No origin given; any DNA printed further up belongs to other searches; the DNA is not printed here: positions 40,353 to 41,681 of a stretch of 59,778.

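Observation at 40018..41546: Tyrosine-recombinase module nested inside the structural operon, divergent from an RHH plus 47-aa membrane-peptide pair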

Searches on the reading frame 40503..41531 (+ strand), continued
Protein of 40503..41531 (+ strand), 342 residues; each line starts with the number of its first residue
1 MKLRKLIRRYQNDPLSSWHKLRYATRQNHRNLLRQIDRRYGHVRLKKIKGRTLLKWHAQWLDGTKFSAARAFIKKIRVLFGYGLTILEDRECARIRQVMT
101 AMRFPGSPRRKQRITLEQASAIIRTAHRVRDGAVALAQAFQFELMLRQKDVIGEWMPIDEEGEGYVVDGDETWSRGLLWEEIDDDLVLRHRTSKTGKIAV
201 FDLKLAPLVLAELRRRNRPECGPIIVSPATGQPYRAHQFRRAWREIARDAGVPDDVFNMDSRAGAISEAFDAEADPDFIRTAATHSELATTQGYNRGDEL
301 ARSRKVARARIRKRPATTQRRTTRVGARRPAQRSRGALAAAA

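Call 40: find_encoding_contigs(protein=P0003, flank=10000, max_places=2)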
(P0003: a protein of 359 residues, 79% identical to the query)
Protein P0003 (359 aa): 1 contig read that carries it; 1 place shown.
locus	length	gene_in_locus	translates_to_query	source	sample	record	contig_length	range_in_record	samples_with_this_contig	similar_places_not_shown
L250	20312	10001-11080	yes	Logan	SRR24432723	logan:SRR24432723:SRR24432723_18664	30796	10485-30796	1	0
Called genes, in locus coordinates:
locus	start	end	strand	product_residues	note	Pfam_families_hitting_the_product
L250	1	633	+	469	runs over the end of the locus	PF04586:Peptidase_S78 (weak)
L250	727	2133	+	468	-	PF05065:Phage_capsid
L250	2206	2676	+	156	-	-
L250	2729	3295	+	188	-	-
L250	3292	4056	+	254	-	-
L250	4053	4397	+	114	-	-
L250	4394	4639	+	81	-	-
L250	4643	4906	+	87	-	-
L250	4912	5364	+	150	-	-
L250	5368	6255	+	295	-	PF22237:SO2946-like_C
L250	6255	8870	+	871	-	-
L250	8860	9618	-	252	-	-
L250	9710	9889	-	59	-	-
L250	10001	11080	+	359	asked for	-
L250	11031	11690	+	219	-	-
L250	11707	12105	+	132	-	-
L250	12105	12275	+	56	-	-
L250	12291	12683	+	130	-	-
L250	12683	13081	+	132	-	-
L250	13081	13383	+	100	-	-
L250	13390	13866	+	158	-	-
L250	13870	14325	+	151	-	PF13554:Phage_tail_terminator_5 (faint)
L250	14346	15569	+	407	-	PF18906:Phage_tube_2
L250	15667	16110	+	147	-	-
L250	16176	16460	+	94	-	PF23812:Phage_TAC_18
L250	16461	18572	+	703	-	-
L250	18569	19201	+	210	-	-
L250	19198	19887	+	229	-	-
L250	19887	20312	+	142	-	?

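Call 41: find_encoding_contigs(protein=P0011, flank=10000, max_places=2)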
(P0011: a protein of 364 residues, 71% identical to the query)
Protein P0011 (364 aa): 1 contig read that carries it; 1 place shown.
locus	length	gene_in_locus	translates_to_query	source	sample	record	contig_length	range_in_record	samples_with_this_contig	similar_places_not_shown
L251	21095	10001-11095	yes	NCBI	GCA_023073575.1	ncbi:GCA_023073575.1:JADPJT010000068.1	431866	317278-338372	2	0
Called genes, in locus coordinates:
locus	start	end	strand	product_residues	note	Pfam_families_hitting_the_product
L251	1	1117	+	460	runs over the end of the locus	PF04860:Phage_portal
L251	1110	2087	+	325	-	-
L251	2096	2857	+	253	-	PF00574:CLP_protease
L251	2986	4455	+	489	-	PF05065:Phage_capsid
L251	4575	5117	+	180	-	-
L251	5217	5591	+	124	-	-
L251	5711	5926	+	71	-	-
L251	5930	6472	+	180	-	PF25084:LbH_EIF2B (weak), PF25087:GMPPB_C, PF14602:Hexapep_2 (faint), PF00132:Hexapep (weak)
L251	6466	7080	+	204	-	-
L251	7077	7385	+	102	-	-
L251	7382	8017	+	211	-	PF01973:MptE-like (faint)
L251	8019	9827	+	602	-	PF13229:Beta_helix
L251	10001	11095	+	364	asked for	-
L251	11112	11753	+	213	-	-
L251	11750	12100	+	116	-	-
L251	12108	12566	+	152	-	-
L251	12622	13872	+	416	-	PF18906:Phage_tube_2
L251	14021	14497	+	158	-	-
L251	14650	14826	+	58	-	-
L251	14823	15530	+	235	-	-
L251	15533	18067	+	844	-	-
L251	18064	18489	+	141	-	-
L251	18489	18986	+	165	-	-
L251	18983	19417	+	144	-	PF00877:NLPC_P60 (weak)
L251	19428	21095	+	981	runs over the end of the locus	PF24801:FNIII-A_GpJ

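Call 42: find_encoding_contigs(protein=P0030, flank=10000, max_places=2)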
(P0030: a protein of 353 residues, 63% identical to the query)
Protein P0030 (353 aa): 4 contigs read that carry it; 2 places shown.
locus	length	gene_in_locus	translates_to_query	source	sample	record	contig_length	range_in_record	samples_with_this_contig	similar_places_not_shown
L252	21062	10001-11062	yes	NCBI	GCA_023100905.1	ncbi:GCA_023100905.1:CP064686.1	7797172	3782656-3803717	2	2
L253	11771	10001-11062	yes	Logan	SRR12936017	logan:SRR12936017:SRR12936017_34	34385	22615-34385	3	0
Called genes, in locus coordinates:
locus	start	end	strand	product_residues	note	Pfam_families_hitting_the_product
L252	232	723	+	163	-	-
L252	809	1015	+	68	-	-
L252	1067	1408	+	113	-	-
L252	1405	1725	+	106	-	-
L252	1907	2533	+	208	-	PF02357:NusG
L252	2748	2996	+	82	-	-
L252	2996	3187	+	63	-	-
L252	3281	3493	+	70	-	-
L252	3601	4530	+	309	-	PF00589:Phage_integrase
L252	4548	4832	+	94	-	PF24729:Acb2_Tad1_hairpin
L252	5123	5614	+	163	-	-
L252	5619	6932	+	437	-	PF13472:Lipase_GDSL_2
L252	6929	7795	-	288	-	-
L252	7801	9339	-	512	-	-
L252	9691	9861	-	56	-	-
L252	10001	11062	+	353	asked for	-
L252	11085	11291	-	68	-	-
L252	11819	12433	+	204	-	-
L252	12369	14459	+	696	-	PF05876:GpA_ATPase, PF20454:GpA_nuclease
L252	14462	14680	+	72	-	-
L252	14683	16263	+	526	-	PF05136:Phage_portal_2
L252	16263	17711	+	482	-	PF01343:Peptidase_S49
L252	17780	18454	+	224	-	PF02924:HDPD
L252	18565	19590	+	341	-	PF03864:Phage_cap_E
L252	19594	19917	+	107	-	PF05354:Phage_attach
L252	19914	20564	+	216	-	-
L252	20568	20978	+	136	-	-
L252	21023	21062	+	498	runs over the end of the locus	PF18906:Phage_tube_2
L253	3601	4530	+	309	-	PF00589:Phage_integrase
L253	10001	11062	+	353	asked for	-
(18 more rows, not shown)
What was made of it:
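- Those two are adjacent in L252 (call 42).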

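Call 43: find_encoding_contigs(protein=P0036, flank=10000, max_places=2)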
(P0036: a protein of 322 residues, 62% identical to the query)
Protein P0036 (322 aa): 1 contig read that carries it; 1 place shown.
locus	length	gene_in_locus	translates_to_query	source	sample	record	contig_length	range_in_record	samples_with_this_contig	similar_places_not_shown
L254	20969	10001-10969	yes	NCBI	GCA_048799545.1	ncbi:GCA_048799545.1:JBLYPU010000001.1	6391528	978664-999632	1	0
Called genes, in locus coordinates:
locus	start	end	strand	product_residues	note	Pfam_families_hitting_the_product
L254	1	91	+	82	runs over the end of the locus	-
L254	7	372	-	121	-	-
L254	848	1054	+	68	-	-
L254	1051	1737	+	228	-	PF05063:MT-A70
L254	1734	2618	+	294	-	-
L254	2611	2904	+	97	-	-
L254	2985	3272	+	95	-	-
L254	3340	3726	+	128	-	-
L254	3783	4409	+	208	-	-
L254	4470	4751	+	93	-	-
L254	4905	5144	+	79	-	-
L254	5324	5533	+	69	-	-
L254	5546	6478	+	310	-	PF02899:Phage_int_SAM_1, PF00589:Phage_integrase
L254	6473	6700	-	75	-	-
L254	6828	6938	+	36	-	-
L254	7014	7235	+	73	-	-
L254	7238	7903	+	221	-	PF03592:Terminase_2 (faint)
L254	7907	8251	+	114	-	-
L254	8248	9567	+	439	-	-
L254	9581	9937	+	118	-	-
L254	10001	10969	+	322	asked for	PF00589:Phage_integrase (faint)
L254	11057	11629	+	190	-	-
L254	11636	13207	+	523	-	-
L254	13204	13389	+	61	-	-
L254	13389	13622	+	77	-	-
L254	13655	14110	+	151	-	-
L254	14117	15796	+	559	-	PF12236:Head-tail_con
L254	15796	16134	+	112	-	-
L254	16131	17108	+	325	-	-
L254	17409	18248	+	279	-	PF19821:Phage_capsid_2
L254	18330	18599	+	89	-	-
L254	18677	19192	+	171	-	-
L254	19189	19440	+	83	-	-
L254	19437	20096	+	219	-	-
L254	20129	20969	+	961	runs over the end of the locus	-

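Call 55: search_protein_families(library=pfam, proteins=[P0101, L252:3601-4530:+, L252:9691-9861:-, L250:9710-9889:-, L005:4598-4777:-, L008:9620-9802:-, L006:26-214:-, L250:8860-9618:-], max_evalue=0.01)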
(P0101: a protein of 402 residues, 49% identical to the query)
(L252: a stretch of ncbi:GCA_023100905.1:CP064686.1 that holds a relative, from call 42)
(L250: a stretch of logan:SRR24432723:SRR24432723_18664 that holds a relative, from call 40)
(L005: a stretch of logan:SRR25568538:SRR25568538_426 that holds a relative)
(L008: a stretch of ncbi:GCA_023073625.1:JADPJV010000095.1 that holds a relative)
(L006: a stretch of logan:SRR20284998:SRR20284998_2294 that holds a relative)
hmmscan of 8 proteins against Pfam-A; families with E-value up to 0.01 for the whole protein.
P0101 (402 aa): 1 family
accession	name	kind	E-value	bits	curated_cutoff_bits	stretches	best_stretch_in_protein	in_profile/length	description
PF00589.27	Phage_integrase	-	7.5e-10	39.3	27.1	1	258-381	41-168/172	Phage integrase family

L252:3601-4530:+ (309 aa): 2 families
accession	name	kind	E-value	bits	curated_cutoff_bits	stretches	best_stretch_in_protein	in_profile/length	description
PF00589.27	Phage_integrase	-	5.9e-12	46.1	27.1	1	123-296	8-168/172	Phage integrase family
PF02899.23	Phage_int_SAM_1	-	2.5e-05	24.9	22.3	1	16-89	7-82/83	Phage integrase, N-terminal SAM-like domain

L252:9691-9861:- (56 aa): 0 families

L250:9710-9889:- (59 aa): 1 family
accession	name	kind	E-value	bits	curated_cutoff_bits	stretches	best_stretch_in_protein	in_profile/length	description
PF01402.27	RHH_1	-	0.0014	19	20.5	1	17-52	2-39/39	Ribbon-helix-helix protein, copG family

L005:4598-4777:- (59 aa): 0 families

L008:9620-9802:- (60 aa): 0 families

L006:26-214:- (62 aa): 0 families

L250:8860-9618:- (252 aa): 2 families
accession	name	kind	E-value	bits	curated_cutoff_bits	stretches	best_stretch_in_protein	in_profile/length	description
PF05050.19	Methyltransf_21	-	0.0061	17.1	22.7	0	100-220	19-152/173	Methyltransferase FkbM domain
PF02475.24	TRM5-TYW2_MTfase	-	0.0088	16.5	28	0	57-147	16-103/164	TRM5/TYW2 methyltransferase domain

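Call 61: find_encoding_contigs(protein=P0016, flank=10000, max_places=1)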
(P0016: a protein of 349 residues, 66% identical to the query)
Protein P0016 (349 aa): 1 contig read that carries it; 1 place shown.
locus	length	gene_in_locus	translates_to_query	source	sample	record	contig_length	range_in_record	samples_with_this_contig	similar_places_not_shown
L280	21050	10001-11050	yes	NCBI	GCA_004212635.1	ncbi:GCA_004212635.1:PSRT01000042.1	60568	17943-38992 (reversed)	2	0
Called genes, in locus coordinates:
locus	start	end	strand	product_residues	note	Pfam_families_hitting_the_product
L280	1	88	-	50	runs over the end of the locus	-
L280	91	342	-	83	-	-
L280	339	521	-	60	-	PF24409:wHTH-PRTase_assc (weak)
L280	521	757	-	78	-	-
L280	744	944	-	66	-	-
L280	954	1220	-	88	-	-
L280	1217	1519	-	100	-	-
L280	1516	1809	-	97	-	-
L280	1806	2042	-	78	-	-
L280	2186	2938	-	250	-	-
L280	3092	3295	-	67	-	-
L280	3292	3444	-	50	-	-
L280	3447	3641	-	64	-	-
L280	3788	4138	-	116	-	PF00542:Ribosomal_L12 (faint)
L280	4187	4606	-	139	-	PF04606:Ogr_Delta (faint)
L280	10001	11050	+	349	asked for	-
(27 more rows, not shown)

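Call 62: predict_structure(alignment_id=A1)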
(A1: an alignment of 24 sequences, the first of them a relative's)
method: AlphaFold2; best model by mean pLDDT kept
length: 342 residues; sequences in the alignment: 24
mean_pLDDT: 85.2   pTM: 0.77
mean pLDDT of the five models: 85.2, 84.7, 84.6, 84.0, 80.8
residues with pLDDT >= 90: 202; 70-90: 91; 50-70: 14; < 50: 35
segments of 3 or more residues with pLDDT < 50: 286-295, 318-342
pLDDT, mean of each block of 10 residues (from residue 1): 97 92 86 95 96 92 80 94 96 94 79 90 96 97 93 88 78 92 93 78 95 91 94 94 96 89 90 89 59 56 91 69 44 44 38
secondary structure, 60 per line:
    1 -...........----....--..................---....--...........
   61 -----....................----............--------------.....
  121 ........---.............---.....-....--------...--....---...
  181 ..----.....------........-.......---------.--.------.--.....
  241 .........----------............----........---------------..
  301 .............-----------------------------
elements in order: H3-12 H17-20 H23-40 H50-60 H66-85 H90-101 H116-128 H132-144 H148-152 E154-157 E166-168 E171-174 E187-191 E198-202 H207-213 H236-249 H260-271 H276-283 H299-313
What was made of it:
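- On Tyrosine recombinase / phage integrase superfamily: The AF2 model has pLDDT 85.2 (call 62).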
